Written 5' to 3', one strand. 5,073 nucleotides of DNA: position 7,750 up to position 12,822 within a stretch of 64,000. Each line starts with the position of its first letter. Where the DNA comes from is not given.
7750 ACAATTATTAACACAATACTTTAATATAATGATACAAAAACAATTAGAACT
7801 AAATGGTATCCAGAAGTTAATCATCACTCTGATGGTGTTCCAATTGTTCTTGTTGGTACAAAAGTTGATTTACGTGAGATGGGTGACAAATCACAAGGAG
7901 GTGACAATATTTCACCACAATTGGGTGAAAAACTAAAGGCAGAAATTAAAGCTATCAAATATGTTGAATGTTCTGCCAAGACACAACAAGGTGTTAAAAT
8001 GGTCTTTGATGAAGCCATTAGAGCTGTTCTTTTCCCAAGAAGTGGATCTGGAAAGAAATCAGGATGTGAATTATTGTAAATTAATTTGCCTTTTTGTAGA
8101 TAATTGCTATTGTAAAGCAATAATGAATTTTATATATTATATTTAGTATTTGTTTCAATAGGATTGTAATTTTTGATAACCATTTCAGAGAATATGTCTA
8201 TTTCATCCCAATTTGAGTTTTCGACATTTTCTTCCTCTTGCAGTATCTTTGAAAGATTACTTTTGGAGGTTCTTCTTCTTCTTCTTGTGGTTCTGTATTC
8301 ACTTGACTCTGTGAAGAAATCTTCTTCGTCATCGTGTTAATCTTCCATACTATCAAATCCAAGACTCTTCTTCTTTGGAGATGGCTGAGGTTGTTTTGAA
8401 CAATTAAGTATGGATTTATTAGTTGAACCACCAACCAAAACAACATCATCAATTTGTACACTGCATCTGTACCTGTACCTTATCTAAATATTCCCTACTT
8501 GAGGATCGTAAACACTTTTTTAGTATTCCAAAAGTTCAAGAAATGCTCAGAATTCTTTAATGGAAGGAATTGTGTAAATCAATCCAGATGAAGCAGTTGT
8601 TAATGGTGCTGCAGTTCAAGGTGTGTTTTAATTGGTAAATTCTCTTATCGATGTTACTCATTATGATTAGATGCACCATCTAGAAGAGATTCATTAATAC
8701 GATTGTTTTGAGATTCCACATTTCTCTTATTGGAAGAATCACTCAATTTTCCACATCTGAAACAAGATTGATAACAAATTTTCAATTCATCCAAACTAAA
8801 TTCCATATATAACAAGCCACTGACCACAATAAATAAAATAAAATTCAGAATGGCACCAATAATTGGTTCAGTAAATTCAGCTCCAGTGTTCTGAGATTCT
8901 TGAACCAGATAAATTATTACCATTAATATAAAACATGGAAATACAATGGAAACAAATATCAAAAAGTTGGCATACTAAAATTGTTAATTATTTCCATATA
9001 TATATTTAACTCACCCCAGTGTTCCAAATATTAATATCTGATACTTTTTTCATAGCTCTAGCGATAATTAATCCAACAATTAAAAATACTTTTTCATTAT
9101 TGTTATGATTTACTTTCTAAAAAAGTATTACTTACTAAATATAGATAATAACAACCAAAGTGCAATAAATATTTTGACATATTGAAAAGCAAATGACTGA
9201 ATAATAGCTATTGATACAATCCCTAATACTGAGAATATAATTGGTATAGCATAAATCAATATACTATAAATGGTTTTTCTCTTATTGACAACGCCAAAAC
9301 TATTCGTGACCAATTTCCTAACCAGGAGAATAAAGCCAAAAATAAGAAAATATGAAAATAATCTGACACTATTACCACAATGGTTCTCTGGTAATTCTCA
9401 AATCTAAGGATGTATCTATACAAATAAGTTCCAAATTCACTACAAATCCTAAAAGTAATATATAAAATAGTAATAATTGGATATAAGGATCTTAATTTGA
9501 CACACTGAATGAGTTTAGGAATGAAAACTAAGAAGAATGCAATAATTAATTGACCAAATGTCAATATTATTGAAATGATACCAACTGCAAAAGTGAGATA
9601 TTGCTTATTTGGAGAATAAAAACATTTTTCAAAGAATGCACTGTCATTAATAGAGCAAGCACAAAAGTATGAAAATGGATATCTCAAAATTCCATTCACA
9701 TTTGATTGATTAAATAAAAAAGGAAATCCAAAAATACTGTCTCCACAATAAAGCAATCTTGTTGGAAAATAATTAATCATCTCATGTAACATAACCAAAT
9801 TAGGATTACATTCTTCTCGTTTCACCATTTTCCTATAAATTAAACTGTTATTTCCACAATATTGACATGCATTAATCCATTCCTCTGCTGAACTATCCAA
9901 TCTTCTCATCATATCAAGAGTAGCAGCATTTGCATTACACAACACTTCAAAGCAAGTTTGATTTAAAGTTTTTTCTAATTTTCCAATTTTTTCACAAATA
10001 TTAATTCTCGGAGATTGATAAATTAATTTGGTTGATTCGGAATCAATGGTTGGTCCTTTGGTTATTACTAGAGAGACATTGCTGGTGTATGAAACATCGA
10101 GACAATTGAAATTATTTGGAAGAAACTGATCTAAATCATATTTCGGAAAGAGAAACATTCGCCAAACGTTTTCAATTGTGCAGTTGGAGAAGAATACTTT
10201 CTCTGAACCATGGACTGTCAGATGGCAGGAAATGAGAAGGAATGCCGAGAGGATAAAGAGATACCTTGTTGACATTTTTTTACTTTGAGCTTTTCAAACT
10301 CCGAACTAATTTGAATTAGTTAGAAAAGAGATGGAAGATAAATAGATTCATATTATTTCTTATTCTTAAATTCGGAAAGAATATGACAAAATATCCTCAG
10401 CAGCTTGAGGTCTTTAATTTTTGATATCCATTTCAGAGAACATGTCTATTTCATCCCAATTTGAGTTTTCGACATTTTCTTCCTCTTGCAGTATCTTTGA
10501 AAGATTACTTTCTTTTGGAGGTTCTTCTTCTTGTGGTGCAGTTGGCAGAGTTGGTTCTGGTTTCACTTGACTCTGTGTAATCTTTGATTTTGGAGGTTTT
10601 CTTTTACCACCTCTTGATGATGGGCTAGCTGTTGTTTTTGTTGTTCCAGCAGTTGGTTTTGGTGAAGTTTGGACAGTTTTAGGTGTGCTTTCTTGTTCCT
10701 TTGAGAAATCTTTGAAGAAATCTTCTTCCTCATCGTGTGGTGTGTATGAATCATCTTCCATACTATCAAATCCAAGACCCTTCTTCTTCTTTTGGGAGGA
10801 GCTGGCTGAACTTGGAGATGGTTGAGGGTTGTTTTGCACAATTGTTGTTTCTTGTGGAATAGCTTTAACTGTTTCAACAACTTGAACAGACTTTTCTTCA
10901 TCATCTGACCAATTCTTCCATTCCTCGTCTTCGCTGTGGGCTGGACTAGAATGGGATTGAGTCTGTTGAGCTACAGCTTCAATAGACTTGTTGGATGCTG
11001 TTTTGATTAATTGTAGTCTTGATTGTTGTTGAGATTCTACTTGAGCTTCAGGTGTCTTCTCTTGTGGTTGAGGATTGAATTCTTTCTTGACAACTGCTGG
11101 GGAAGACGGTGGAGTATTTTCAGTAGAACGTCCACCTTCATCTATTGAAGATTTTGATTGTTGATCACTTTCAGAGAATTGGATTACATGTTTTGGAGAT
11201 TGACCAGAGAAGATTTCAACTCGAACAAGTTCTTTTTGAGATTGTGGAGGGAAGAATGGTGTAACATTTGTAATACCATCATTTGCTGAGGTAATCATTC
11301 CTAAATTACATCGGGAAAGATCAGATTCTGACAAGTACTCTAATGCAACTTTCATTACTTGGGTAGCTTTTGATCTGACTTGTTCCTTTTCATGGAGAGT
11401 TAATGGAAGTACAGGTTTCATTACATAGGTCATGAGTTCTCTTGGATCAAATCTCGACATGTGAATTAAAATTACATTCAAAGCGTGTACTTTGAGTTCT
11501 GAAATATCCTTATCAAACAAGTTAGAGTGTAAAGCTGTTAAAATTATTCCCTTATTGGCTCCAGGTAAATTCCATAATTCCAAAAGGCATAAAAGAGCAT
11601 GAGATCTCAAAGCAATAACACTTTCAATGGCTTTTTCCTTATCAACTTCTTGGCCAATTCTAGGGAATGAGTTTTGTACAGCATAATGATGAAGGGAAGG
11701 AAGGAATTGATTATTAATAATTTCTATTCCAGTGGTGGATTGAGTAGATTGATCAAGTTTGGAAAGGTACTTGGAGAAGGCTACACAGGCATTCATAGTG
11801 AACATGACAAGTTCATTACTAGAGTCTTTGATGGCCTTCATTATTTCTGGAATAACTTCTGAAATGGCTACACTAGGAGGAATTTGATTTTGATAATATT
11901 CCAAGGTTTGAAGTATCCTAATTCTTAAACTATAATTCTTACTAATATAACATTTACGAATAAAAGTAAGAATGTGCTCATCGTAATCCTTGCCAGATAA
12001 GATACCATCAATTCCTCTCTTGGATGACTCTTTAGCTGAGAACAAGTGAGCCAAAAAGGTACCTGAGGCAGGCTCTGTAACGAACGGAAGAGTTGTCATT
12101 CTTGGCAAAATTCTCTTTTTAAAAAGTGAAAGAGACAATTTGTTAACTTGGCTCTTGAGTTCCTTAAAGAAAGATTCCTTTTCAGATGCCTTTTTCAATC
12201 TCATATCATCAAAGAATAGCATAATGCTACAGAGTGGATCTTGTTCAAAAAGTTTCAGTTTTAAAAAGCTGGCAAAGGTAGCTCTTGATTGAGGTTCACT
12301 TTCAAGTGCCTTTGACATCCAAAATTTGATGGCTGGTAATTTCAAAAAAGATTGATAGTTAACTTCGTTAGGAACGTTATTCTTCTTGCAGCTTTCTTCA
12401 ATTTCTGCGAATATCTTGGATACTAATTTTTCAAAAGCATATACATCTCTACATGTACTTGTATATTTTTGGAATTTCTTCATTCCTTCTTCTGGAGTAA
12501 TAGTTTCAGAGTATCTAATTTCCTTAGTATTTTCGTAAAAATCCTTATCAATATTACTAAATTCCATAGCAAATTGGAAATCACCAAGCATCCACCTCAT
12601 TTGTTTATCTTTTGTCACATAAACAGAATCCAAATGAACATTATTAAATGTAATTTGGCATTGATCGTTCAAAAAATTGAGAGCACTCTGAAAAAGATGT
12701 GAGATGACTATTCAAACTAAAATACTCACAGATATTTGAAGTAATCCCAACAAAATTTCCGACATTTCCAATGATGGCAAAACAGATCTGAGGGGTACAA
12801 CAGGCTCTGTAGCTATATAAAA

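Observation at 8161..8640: Gene-fragment junkyard: relic of the SCYL1 3' end plus a frameshifted Hsp70 fragment between Rac and the 7TM gene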

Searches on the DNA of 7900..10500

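Call 34: search_rna_families(source=window, start=7900, end=10500, threshold=evalue, max_evalue=1)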
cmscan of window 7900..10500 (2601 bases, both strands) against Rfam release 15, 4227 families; matches with E-value up to 1: 1.
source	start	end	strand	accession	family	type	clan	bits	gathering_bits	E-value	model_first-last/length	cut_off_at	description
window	9858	9921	-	RF00309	snosnR60_Z15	Gene; snRNA; snoRNA; CD-box;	CL00070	24.9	41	0.42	1-98/98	no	Small nucleolar RNA snR60/Z15/Z230/Z193/J17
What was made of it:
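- Tried and rejected: No Rfam family match in 7900-10500 apart from one sub-threshold snoRNA hit inside the 7TM exon (call 34).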

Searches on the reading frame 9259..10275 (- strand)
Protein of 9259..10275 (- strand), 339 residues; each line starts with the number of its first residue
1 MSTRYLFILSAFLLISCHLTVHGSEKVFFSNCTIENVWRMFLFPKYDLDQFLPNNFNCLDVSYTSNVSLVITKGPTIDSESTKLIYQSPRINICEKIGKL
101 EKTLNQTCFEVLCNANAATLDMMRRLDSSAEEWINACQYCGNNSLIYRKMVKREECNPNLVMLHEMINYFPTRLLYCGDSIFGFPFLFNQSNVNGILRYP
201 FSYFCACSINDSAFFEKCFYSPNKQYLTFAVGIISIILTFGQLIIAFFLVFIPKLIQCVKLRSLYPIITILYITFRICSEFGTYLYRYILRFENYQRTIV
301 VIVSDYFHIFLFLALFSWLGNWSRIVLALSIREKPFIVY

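Call 17: find_homologous_proteins(query=window:9259-10275:-, max_evalue=0.001)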
Query window:9259-10275:- (339 aa): 2 proteins with E <= 0.001 among 1482 candidates.
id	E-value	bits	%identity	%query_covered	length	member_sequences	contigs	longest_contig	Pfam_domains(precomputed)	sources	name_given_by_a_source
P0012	2.5e-50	190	36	83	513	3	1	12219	-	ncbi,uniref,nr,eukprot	ncbi:predicted protein [Naegleria gruberi]|uniref:Predicted protein n=1 Tax=Naegleria gruberi TaxID=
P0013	2.1e-23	101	31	71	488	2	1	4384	-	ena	-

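Call 19: find_encoding_contigs(protein=P0013, flank=10000, max_places=3)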
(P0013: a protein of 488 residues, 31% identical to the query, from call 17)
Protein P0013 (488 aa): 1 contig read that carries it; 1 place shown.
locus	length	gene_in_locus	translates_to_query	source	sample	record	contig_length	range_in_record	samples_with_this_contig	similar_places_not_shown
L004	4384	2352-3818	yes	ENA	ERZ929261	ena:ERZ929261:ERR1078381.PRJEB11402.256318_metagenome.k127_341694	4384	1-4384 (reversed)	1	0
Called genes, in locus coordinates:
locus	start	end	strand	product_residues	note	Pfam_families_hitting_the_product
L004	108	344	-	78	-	-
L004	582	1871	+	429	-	-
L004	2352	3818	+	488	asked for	-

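Call 20: find_encoding_contigs(protein=P0012, flank=10000, max_places=3)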
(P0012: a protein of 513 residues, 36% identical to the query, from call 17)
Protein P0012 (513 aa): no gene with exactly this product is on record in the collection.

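Call 26: search_protein_families(library=pfam, proteins=[window:9259-10275:-], max_evalue=0.01)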
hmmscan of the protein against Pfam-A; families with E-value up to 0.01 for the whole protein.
window:9259-10275:- (339 aa): 0 families

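Call 41: search_protein_representatives(protein=window:9259-10275:-)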
Query: 339 residues. Proteins with E-value up to 0.001 (for the whole library): 20; up to 1e-10: 13; up to 1e-30: 1. The best 20 are listed.
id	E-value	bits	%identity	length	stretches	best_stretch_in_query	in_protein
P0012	8.0e-51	189.6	37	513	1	28-329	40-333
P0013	6.6e-24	101.1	31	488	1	90-328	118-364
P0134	7.5e-24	101.0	32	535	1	34-337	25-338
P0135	1.2e-22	97.0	29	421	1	90-335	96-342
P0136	6.7e-22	94.6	28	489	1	46-338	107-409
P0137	7.2e-22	94.4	27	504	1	49-338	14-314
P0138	3.7e-19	85.6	26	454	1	51-332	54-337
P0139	5.5e-19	85.0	27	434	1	89-335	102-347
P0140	3.6e-18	82.3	27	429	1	7-331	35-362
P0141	8.0e-13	64.7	25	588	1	30-327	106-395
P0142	2.9e-12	62.9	30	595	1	80-335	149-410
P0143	6.4e-11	58.5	27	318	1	46-258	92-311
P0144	9.2e-11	57.9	28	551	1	51-327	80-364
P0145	3.1e-10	56.2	26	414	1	12-332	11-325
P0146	2.2e-08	50.1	27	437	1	91-333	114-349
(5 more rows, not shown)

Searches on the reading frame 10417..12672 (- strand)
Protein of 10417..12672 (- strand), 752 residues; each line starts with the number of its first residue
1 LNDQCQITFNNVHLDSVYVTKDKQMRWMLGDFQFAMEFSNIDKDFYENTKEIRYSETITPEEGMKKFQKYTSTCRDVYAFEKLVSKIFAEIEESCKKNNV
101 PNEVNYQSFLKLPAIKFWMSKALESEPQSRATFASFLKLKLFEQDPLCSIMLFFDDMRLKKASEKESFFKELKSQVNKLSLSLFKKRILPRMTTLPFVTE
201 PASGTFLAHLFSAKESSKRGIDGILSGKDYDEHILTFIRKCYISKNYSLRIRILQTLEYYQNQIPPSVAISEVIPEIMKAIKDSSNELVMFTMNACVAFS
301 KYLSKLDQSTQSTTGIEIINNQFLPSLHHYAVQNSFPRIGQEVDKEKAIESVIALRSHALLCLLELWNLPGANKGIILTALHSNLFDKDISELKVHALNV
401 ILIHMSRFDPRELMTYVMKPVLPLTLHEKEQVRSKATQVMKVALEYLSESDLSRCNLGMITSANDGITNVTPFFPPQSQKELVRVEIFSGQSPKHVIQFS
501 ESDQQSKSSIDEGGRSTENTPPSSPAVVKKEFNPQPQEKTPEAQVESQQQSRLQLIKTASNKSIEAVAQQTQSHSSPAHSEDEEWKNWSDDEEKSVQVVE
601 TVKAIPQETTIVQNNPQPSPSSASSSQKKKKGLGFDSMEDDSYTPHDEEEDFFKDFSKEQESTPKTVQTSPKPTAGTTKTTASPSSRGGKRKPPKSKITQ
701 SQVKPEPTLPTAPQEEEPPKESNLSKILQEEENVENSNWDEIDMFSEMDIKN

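Call 11: find_homologous_proteins(query=window:10417-12672:-, max_evalue=0.00001)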
Query window:10417-12672:- (752 aa): 11 proteins with E <= 0.00001 among 6606 candidates.
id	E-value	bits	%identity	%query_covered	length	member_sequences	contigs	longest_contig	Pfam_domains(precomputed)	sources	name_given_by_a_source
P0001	0.0e+0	1577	100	95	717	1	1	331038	-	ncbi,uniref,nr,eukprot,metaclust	ncbi:hypothetical protein NAEGRDRAFT_81290 [Naegleria gruberi]|uniref:Uncharacterized protein n=1 Ta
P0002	1.3e-291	987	62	100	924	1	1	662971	-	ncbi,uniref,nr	ncbi:hypothetical protein C9374_004517 [Naegleria lovaniensis]|uniref:Protein kinase domain-containi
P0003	3.7e-277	940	61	98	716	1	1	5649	-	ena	-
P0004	5.7e-274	929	63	96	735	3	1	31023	-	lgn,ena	-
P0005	6.0e-127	443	42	70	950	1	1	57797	PF07714.24,PF23227.2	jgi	jgi:hypothetical protein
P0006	2.9e-115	405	38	80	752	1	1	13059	PF23227.2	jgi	jgi:hypothetical protein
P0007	2.0e-112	395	42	63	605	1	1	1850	-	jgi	jgi:SCY1-like protein 1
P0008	4.4e-94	335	39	66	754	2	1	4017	-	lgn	-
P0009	7.5e-11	60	22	39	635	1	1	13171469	-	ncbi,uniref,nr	ncbi:hypothetical protein KPH14_009090 [Odynerus spinipes]|uniref:Protein-associating with the carbo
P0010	1.7e-9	55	22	39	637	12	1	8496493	-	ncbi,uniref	ncbi:protein-associating with the carboxyl-terminal domain of ezrin isoform X1 [Vespula maculifrons]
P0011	3.1e-9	54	22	39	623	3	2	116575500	-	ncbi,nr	ncbi:unnamed protein product [Acanthoscelides obtectus]|nr:unnamed protein product [Acanthoscelides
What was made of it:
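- SCYL1 proteins of these species are only 61-63% identical to the N. gruberi protein (call 11).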

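Call 12: find_encoding_contigs(protein=P0002, flank=10000, max_places=3)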
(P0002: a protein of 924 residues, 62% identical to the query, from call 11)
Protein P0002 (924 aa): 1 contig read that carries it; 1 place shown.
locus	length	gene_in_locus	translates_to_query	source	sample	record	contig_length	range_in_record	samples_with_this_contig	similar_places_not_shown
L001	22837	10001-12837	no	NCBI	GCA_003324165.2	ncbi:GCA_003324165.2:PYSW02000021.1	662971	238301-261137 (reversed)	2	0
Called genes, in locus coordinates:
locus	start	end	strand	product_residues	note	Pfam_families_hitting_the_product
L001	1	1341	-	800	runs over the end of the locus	PF03109:ABC1 (faint), PF00069:Pkinase, PF07714:PK_Tyr_Ser-Thr, PF14531:Kinase-like (faint)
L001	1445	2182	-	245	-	-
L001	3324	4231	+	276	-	PF01261:AP_endonuc_2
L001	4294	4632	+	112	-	PF01261:AP_endonuc_2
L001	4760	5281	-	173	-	-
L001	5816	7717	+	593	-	PF23381:Beta-prop_IFT122_1st, PF24807:WD40_CDC20-Fz, PF25172:Beta-prop_WDR3_2nd, PF25391:WD40_Gbeta, PF25460:Beta-prop_Aladin, PF23414:Beta-prop_EML_2, PF25171:Beta-prop_WDR36-Utp21_1st, PF25174:Beta-prop_THOC3, +75 more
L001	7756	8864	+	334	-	PF13540:RCC1_2 (faint), PF25390:WD40_RLD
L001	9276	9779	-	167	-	-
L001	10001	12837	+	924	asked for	-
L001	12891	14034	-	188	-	PF00025:Arf, PF00071:Ras, PF08477:Roc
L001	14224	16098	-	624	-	PF02045:CBFB_NFYA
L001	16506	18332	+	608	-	-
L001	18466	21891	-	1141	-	-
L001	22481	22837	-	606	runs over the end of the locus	PF15508:NAAA-beta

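Call 13: find_encoding_contigs(protein=P0004, flank=10000, max_places=3)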
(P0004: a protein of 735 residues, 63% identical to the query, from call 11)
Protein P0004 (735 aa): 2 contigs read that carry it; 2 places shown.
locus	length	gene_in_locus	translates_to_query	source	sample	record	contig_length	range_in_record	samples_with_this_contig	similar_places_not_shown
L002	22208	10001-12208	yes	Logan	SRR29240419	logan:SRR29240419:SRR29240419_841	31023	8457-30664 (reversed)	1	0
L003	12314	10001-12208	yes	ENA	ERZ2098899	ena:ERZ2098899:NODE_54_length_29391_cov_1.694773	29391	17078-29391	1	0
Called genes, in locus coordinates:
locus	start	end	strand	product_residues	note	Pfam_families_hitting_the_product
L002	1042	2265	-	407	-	PF01754:zf-A20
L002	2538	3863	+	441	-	PF01261:AP_endonuc_2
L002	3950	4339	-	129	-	-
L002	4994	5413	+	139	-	PF23381:Beta-prop_IFT122_1st, PF24807:WD40_CDC20-Fz, PF24814:WD40_Prp19, PF25173:Beta-prop_WDR3_1st, PF25175:Beta-prop_WDR5, PF25391:WD40_Gbeta, PF25460:Beta-prop_Aladin, PF24805:EIF3I, +20 more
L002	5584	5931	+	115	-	PF00400:WD40, PF23098:Beta-prop_NOL10_N, PF23381:Beta-prop_IFT122_1st, PF23414:Beta-prop_EML_2, PF23609:Beta-prop_EIPR1, PF24105:Beta-prop_CAF1B_HIR1, PF24780:WD40_MABP1-WDR62_1st, PF24782:WD40_MABP1-WDR62_2nd, +28 more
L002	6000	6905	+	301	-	-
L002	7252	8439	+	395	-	PF25390:WD40_RLD (faint)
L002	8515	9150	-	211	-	-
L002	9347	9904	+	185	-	-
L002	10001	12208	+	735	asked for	-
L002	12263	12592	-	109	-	PF00071:Ras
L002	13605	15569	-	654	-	PF02045:CBFB_NFYA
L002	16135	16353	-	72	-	-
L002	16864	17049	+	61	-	-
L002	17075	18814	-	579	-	PF15508:NAAA-beta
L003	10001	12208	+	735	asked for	-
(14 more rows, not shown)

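Call 14: find_encoding_contigs(protein=P0001, flank=10000, max_places=3)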
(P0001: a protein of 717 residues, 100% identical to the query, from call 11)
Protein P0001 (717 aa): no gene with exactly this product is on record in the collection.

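Call 26: search_protein_families(library=pfam, proteins=[window:10417-12672:-], max_evalue=0.01)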
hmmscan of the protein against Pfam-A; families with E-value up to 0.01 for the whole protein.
window:10417-12672:- (752 aa): 0 families

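Call 27: find_encoding_contigs(protein=P0003, flank=6000, max_places=2)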
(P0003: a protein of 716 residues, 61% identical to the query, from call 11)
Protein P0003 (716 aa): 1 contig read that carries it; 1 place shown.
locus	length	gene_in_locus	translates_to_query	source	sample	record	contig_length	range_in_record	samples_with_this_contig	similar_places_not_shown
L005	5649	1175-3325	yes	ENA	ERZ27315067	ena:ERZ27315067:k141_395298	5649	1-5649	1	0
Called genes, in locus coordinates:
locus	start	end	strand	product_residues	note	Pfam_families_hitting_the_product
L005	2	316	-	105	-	?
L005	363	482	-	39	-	-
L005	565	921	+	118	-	-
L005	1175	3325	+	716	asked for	-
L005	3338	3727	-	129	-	PF00071:Ras, PF08477:Roc (faint)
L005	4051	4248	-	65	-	-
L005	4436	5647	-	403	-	?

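Call 28: find_encoding_contigs(protein=P0005, flank=6000, max_places=2)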
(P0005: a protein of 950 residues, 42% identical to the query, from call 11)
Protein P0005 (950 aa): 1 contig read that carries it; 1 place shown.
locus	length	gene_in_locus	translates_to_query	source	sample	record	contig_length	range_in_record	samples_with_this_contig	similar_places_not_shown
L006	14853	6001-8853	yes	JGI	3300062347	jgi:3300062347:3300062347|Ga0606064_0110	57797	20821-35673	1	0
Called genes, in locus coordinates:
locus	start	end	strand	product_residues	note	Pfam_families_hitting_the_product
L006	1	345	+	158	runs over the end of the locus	PF28132:DDB_G0273449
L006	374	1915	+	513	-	PF00069:Pkinase, PF07714:PK_Tyr_Ser-Thr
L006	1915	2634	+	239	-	-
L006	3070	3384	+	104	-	-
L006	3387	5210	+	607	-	PF00233:PDEase_I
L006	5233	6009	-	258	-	PF00485:PRK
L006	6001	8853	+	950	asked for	PF07714:PK_Tyr_Ser-Thr (weak), PF23227:HEAT_MROH2B_C (faint)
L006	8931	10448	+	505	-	PF21773:ODAD1_CC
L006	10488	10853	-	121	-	-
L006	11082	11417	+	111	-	-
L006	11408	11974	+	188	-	-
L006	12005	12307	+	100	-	-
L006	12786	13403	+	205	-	-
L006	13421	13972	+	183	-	-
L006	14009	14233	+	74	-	-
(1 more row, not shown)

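Call 45: list_cluster_members(proteins=[P0004, P0003, P0012, P0002])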
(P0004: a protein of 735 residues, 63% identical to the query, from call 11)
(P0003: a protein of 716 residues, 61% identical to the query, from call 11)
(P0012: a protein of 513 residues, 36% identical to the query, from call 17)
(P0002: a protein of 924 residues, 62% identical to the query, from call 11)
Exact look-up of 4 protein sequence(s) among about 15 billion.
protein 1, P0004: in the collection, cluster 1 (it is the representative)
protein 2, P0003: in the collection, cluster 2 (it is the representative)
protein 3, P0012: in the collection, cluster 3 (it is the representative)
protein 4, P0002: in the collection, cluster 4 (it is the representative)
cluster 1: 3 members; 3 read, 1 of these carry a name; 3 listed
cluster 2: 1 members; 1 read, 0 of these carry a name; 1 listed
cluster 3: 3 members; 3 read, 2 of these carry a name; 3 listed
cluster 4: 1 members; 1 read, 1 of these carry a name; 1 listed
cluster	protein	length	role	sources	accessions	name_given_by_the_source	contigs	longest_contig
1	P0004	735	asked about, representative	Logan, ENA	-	-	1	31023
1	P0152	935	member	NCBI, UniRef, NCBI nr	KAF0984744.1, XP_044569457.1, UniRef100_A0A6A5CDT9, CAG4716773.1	hypothetical protein FDP41_000643 [Naegleria fowleri] | Protein kinase domain-containing protein n=1 Tax=Naegleria fowleri TaxID=5763 ... | uncharacterized protein FDP41_000643 [Naegleria fowleri]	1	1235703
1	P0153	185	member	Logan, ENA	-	-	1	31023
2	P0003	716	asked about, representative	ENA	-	-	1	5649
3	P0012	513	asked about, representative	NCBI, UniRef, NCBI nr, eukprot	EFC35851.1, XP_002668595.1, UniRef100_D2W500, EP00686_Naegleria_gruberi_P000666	predicted protein [Naegleria gruberi] | Predicted protein n=1 Tax=Naegleria gruberi TaxID=5762 RepID=D2W500_NAEGR | uncharacterized protein NAEGRDRAFT_76488 [Naegleria gruberi]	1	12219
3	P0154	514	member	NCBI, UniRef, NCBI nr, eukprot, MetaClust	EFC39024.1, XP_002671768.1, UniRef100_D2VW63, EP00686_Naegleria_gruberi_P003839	predicted protein [Naegleria gruberi] | Predicted protein n=1 Tax=Naegleria gruberi TaxID=5762 RepID=D2VW63_NAEGR | uncharacterized protein NAEGRDRAFT_73268 [Naegleria gruberi]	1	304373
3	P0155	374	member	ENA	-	-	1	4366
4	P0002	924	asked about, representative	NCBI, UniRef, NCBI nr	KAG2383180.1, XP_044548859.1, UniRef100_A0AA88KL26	hypothetical protein C9374_004517 [Naegleria lovaniensis] | Protein kinase domain-containing protein n=1 Tax=Naegleria lovaniensis TaxID=51637 ... | uncharacterized protein C9374_004517 [Naegleria lovaniensis]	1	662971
